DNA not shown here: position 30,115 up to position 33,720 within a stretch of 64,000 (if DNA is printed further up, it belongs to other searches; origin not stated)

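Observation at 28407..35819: coaE / CbbQ-NorQ AAA+ / CoA-pyrophosphatase Nudix / giant VWA operon with no recognisable client enzyme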

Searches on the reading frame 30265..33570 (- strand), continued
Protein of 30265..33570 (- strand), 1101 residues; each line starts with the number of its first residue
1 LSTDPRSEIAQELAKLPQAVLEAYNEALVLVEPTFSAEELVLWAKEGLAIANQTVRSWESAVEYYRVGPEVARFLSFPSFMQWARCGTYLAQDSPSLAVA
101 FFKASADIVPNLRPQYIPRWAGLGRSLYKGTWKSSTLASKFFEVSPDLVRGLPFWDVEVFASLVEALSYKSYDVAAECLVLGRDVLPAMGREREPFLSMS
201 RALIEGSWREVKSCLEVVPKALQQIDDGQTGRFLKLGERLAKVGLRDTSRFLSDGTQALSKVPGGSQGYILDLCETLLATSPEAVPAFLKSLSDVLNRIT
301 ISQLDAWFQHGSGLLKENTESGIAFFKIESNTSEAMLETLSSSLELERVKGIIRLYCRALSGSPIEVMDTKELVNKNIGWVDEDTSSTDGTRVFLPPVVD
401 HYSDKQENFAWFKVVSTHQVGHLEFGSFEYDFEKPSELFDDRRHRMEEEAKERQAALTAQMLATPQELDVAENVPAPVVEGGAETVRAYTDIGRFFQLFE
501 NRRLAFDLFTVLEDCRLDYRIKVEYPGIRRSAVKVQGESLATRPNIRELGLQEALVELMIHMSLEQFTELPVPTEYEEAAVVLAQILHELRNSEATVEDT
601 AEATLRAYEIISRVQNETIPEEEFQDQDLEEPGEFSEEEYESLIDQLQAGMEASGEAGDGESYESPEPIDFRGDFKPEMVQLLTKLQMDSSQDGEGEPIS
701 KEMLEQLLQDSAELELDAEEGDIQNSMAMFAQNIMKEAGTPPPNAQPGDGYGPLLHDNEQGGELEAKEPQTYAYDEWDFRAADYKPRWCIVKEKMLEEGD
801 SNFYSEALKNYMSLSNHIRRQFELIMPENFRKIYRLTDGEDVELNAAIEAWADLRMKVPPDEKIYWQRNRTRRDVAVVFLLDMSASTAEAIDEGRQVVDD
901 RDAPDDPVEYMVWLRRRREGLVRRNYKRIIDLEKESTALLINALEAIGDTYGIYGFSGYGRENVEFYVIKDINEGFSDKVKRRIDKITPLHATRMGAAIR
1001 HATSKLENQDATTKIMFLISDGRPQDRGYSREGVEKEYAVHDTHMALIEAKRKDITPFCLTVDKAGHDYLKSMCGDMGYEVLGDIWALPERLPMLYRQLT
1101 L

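Call 56: find_homologous_proteins(query=L158:5179-8175:+, max_evalue=1e-50)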
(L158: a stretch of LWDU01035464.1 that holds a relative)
Query L158:5179-8175:+ (998 aa): 48 proteins with E <= 1e-50 among 8000 candidates.
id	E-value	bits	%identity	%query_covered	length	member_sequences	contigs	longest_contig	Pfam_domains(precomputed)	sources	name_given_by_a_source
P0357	0.0e+0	2188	97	99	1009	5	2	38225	-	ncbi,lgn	ncbi:MAG: hypothetical protein VB996_02755 [Pseudomonadales bacterium]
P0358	0.0e+0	2145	95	99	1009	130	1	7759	-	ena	-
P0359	0.0e+0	2109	95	99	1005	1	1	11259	-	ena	-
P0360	0.0e+0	2108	94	99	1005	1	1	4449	PF05762.21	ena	-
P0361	0.0e+0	2107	95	99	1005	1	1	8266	-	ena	-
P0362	0.0e+0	2107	95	99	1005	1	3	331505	PF05762.21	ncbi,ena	-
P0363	0.0e+0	2106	94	99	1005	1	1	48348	-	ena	-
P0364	0.0e+0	2105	94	99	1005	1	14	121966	PF05762.21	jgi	jgi:nitric oxide reductase NorD protein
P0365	0.0e+0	2105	94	99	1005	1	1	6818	PF05762.21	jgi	jgi:nitric oxide reductase NorD protein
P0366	0.0e+0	2105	94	99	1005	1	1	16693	PF05762.21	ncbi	-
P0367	0.0e+0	2105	94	99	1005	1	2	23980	-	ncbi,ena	-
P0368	0.0e+0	2104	94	99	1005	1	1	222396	-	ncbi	-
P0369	0.0e+0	2103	94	99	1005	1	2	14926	PF05762.21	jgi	jgi:nitric oxide reductase NorD protein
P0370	0.0e+0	2103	94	99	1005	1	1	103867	-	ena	-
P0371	0.0e+0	2103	94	99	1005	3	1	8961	PF05762.21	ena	-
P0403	6.8e-72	261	31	61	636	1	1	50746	PF00092.35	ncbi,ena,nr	ncbi:MAG TPA: VWA domain-containing protein [Polyangiales bacterium]|nr:VWA domain-containing protei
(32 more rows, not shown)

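Call 62: search_protein_families(library=pfam, alignment_id=A3, max_evalue=0.00001)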
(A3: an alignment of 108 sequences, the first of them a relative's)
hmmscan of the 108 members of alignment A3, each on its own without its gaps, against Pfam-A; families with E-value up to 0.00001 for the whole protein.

A. member 1, L088:11132-11797:+ (221 aa): 3 families
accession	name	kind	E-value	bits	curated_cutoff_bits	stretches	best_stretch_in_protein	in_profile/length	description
PF00753.33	Lactamase_B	-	3.6e-26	92.8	22.7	1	23-203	6-196/196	Metallo-beta-lactamase superfamily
PF19583.5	ODP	-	3.2e-10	40.6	27.2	1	23-173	3-140/194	ODP family beta lactamase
PF12706.13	Lactamase_B_2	-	1.5e-06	28.4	27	1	35-142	3-106/200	Beta-lactamase superfamily domain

B. families by the number of members that match (of 108 scanned): 74 families (the first 25 are shown)
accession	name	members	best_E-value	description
PF00378.25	ECH_1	10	7.3e-60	Enoyl-CoA hydratase/isomerase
PF01121.26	CoaE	10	3.2e-53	Dephospho-CoA kinase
PF16113.10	ECH_2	10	8.1e-38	Enoyl-CoA hydratase/isomerase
PF12697.13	Abhydrolase_6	7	2.2e-18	Alpha/beta hydrolase family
PF00561.26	Abhydrolase_1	7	1.7e-16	alpha/beta hydrolase fold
PF12146.15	Hydrolase_4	6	2.4e-30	Serine aminopeptidase, S33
PF01728.25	FtsJ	4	2e-52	FtsJ-like methyltransferase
PF00248.27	Aldo_ket_red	2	4.2e-66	Aldo/keto reductase family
PF07690.21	MFS_1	2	2.2e-61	Major Facilitator Superfamily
PF00884.28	Sulfatase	2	2.8e-45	Sulfatase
PF05977.19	MFS_3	2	4.6e-22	Transmembrane secretion effector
PF13263.12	PHP_C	2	3.8e-14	PHP-associated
PF16347.10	SGSH_C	2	2.4e-13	N-sulphoglucosamine sulphohydrolase, C-terminal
PF00293.34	NUDIX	2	9.4e-12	NUDIX domain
PF13305.11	TetR_C_33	2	1.1e-11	Tetracyclin repressor-like, C-terminal domain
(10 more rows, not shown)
